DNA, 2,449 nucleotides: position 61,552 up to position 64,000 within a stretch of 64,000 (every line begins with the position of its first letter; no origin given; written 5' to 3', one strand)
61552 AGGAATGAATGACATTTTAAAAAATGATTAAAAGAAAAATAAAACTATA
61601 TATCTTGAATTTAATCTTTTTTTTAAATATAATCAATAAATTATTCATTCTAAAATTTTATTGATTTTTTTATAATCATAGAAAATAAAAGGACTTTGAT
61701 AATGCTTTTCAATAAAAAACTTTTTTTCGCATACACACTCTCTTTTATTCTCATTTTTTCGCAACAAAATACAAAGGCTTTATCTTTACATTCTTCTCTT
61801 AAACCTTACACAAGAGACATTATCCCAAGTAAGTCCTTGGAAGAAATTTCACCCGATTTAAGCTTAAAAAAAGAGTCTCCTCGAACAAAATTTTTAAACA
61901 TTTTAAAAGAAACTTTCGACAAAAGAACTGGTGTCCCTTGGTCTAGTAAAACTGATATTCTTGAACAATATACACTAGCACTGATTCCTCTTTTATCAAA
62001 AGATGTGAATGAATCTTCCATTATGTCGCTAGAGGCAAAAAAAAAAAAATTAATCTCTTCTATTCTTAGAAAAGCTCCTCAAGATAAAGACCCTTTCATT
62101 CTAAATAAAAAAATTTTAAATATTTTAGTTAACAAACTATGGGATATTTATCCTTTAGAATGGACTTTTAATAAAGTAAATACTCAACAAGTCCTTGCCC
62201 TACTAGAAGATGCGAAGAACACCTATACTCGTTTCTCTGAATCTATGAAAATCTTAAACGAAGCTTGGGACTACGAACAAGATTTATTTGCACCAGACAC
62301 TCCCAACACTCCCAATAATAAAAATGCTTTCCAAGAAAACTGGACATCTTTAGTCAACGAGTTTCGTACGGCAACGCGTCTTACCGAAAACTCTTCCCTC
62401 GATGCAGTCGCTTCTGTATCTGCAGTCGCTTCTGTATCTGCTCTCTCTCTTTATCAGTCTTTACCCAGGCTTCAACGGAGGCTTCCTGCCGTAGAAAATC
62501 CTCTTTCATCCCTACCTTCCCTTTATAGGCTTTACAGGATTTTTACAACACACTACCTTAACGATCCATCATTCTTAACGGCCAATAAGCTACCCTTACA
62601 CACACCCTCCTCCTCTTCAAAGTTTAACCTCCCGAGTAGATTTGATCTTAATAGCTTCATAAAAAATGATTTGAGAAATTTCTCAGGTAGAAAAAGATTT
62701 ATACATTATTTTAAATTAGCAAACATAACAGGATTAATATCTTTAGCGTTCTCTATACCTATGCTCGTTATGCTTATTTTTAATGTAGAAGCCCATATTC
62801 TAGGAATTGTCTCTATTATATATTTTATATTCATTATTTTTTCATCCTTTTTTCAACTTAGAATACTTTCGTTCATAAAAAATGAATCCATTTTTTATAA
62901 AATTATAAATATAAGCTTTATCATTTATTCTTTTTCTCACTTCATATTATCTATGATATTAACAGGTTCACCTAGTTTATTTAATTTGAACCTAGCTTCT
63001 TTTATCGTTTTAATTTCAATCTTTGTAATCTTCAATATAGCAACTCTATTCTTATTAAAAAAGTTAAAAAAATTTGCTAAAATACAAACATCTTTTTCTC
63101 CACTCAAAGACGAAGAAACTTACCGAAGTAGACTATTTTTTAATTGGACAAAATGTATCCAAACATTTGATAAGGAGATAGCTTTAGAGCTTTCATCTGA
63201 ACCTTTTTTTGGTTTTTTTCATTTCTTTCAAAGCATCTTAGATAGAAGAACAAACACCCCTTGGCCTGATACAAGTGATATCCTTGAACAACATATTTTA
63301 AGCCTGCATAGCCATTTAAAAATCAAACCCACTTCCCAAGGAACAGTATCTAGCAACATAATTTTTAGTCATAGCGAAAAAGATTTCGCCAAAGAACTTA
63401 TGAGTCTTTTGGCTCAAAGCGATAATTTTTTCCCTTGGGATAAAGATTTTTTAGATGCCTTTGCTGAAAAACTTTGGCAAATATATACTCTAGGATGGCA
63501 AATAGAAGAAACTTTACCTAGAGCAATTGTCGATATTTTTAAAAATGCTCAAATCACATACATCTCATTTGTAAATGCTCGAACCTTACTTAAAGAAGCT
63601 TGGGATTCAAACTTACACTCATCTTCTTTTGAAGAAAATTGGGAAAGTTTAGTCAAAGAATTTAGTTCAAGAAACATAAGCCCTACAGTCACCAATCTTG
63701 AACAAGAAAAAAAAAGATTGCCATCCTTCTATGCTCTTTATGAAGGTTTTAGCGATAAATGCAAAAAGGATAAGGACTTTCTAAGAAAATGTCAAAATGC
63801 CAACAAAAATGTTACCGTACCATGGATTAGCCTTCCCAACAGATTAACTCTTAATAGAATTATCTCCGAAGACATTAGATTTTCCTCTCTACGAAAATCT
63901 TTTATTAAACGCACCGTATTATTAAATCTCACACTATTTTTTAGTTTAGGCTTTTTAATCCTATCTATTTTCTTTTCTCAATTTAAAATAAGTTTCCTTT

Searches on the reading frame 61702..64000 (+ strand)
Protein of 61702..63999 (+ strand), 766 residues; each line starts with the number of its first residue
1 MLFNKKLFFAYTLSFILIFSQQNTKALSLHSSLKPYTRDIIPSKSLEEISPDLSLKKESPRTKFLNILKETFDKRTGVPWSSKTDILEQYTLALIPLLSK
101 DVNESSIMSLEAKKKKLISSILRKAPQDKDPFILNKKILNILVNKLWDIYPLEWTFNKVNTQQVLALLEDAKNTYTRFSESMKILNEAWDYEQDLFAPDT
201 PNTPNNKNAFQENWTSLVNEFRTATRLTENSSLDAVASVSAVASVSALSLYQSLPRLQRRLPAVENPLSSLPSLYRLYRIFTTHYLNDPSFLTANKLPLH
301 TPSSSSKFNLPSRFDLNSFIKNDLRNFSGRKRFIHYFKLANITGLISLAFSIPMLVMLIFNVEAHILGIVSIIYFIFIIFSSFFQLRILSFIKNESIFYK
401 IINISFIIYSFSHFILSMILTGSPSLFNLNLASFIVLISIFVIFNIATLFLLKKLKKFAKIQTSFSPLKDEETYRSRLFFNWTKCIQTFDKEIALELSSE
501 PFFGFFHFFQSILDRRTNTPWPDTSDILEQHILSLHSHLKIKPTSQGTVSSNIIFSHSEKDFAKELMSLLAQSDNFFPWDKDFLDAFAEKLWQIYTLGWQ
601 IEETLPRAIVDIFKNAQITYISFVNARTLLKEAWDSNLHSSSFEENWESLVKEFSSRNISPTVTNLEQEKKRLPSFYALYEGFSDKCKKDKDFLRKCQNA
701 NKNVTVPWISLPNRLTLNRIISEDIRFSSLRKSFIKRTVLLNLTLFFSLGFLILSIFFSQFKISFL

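Call 6: search_protein_families(library=pfam, proteins=[window:61702-64000:+], max_evalue=1)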
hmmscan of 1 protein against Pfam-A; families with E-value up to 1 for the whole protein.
window:61702-64000:+ (766 aa): 0 families

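Call 7: find_homologous_proteins(query=window:61702-64000:+, max_evalue=0.01)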
Query window:61702-64000:+: 8000 candidates shared short words with the query, none scored E <= 0.01.

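Call 10: find_related_loci(query=window:61702-64000:+, collection=genome_contigs, flank=10000)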
Query window:61702-64000:+ (766 aa) in genome_contigs; peptide patterns used: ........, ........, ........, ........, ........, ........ (x = any residue, [..] = any of these).
74 stretches matched a pattern, but none encodes a relative of the query by tblastn (E <= 1e-3).

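Call 29: find_related_loci(query=window:61702-64000:+, collection=metagenome_contigs, flank=10000)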
Query window:61702-64000:+ (766 aa) in metagenome_contigs; peptide patterns used: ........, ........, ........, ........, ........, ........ (x = any residue, [..] = any of these).
148 stretches matched a pattern, but none encodes a relative of the query by tblastn (E <= 1e-3).

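Call 34: predict_structure(protein=window:61702-64000:+)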
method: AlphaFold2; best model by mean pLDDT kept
length: 766 residues; sequences in the alignment: 1
mean_pLDDT: 41.2   pTM: 0.23
mean pLDDT of the five models: 41.2, 35.1, 35.1, 32.7, 31.4
residues with pLDDT >= 90: 0; 70-90: 0; 50-70: 71; < 50: 695
segments of 3 or more residues with pLDDT < 50: 1-65, 71-210, 216-348, 350-361, 381-411, 413-415, 417-578, 581-639, 673-739, 763-766
pLDDT, mean of each block of 10 residues (from residue 1): 44 42 37 36 34 38 47 45 40 36 37 42 44 43 42 32 38 43 44 41 44 48 42 35 38 40 38 37 36 31 27 34 39 44 45 44 50 50 47 42 45 48 45 44 44 42 38 40 37 33 32 28 33 35 32 35 43 42 46 43 41 43 45 46 57 58 55 45 45 43 34 32 33 43 53 53 42
secondary structure, 60 per line:
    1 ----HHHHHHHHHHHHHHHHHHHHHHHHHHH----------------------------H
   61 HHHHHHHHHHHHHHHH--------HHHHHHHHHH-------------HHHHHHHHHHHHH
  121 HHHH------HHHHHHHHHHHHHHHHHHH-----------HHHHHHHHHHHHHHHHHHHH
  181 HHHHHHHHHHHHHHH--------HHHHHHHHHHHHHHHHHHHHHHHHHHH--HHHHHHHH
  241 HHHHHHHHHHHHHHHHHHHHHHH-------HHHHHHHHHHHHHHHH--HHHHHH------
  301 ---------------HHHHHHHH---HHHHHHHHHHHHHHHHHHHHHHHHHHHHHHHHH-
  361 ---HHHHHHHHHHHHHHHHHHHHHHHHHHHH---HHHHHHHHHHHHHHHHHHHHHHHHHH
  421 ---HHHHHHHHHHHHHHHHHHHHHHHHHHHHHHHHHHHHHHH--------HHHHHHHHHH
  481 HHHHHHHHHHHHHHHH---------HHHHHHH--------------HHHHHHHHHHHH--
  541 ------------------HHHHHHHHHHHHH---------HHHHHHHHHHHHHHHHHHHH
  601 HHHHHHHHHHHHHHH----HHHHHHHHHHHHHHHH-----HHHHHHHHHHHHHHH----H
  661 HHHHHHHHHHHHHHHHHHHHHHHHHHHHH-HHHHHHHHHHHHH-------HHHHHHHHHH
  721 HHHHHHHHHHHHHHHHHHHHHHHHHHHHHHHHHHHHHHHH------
elements in order (helices of 4 or more, strands of 3 or more residues): H5-31 H60-76 H85-94 H108-124 H131-149 H161-195 H204-230 H233-263 H271-286 H289-294 H316-323 H327-359 H364-391 H395-420 H424-462 H471-496 H506-512 H527-538 H559-571 H581-615 H620-635 H641-655 H660-689 H691-703 H711-760

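Call 79: list_cluster_members(proteins=[window:61702-63999:+, window:61696-63999:+, L001:11409-14201:+, L001:10973-11086:+])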
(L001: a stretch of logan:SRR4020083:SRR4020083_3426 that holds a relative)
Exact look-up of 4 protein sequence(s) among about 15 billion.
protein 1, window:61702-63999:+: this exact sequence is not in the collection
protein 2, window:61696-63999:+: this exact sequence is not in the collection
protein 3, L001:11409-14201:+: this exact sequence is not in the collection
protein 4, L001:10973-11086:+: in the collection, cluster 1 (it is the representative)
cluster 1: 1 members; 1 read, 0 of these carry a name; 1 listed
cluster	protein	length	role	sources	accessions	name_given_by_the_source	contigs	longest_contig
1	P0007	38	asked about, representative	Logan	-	-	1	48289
